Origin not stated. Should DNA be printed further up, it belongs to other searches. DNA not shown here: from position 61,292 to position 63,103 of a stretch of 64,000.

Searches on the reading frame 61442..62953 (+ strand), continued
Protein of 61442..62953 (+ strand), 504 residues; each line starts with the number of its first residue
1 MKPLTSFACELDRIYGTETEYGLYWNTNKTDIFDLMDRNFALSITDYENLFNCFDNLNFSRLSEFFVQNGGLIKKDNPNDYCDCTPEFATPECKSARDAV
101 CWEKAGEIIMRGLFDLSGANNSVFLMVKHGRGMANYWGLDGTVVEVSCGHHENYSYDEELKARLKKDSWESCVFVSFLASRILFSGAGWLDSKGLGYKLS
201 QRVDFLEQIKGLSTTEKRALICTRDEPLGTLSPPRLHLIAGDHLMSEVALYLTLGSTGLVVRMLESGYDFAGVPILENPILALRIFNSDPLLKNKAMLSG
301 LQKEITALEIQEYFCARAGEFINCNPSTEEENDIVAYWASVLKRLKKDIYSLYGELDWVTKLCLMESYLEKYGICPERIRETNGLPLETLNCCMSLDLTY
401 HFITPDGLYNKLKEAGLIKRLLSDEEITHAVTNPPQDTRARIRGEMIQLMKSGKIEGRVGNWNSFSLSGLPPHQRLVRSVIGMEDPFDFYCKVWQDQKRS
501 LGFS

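Call 53: find_encoding_contigs(protein=P0056, flank=8000, max_places=2)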
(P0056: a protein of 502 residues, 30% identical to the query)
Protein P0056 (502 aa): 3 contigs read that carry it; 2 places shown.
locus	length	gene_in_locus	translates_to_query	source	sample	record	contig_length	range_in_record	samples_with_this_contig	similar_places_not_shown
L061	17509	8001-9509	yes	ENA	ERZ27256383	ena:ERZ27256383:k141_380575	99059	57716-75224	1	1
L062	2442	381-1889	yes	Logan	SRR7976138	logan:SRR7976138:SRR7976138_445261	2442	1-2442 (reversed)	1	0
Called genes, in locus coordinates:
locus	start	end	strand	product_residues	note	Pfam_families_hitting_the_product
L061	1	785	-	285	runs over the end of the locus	PF09754:PAC2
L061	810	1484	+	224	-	PF00702:Hydrolase, PF12710:HAD, PF13419:HAD_2, PF13242:Hydrolase_like (faint)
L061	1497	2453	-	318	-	PF00248:Aldo_ket_red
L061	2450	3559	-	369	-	PF01408:GFO_IDH_MocA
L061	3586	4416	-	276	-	PF10926:DUF2800 (weak), PF12705:PDDEXK_1, PF01930:Cas_Cas4 (faint)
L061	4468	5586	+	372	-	PF02163:Peptidase_M50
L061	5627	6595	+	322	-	PF14801:TrmI-like_N, PF08704:GCD14, PF01135:PCMT, PF13578:Methyltransf_24 (weak)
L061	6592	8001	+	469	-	PF13191:AAA_16 (faint), PF17758:Prot_ATP_ID_OB_N, PF16450:Prot_ATP_ID_OB_C, PF00004:AAA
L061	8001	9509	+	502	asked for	PF03136:Pup_ligase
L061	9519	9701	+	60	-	PF05639:Pup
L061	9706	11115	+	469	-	PF03136:Pup_ligase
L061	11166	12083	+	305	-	PF00254:FKBP_C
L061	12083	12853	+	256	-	PF00977:His_biosynth, PF01207:Dus (faint), PF05690:ThiG (faint), PF03060:NMO (faint), PF01180:DHO_dh (faint), PF04309:G3P_antiterm (faint)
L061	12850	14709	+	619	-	PF00664:ABC_membrane, PF00005:ABC_tran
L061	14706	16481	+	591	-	PF00664:ABC_membrane, PF00005:ABC_tran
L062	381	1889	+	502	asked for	PF03136:Pup_ligase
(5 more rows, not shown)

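Call 54: find_encoding_contigs(protein=P0064, flank=8000, max_places=2)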
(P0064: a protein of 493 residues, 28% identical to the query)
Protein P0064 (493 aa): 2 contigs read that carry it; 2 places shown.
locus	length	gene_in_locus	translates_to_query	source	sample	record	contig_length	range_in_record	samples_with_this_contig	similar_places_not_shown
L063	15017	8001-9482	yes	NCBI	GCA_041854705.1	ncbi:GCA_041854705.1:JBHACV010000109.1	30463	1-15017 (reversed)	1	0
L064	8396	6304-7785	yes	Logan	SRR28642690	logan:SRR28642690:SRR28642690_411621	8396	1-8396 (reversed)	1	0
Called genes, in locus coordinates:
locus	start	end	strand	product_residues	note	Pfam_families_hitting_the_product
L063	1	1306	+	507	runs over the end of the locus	PF00206:Lyase_1, PF10415:FumaraseC_C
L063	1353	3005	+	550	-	PF01268:FTHFS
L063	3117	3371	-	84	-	-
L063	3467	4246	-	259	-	PF12705:PDDEXK_1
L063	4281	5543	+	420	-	PF02127:Peptidase_M18, PF05343:Peptidase_M42 (weak)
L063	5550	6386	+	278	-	PF14801:TrmI-like_N, PF08704:GCD14, PF13649:Methyltransf_25 (weak), PF13847:Methyltransf_31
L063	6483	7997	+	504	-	PF17758:Prot_ATP_ID_OB_N, PF16450:Prot_ATP_ID_OB_C, PF13191:AAA_16 (faint), PF00004:AAA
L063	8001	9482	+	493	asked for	PF03136:Pup_ligase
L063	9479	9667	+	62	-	PF05639:Pup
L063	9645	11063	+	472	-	PF03136:Pup_ligase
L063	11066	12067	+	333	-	PF13280:WYL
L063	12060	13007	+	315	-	PF19187:HTH_PafC, PF13280:WYL, PF25583:WCX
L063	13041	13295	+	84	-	PF02416:TatA_B_E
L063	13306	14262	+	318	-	PF00902:TatC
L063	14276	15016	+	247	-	?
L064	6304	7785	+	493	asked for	PF03136:Pup_ligase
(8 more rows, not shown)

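Call 73: search_solved_structures(query=window:61442-62953:+, max_evalue=0.00001)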
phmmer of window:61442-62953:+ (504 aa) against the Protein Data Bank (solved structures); distinct sequences matched with E-value up to 0.00001: 5.
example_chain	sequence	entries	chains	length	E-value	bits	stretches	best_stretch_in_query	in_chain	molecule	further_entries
4b0r_A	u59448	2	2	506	6.6e-48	167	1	81-469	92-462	DEAMIDASE-DEPUPYLASE DOP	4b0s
5lrt_A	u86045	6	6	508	6.6e-48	167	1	81-469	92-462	Depupylase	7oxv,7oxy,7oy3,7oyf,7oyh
9cku_G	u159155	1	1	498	1.9e-46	162.1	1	81-450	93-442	Pup deamidase/depupylase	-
4b0t_A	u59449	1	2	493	1.8e-31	112.7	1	63-448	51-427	PUP--PROTEIN LIGASE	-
4bjr_A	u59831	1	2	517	3.8e-31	111.7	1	65-449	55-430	PUP--PROTEIN LIGASE, PROKARYOTIC UBIQUITIN-LIKE PROTEIN PUP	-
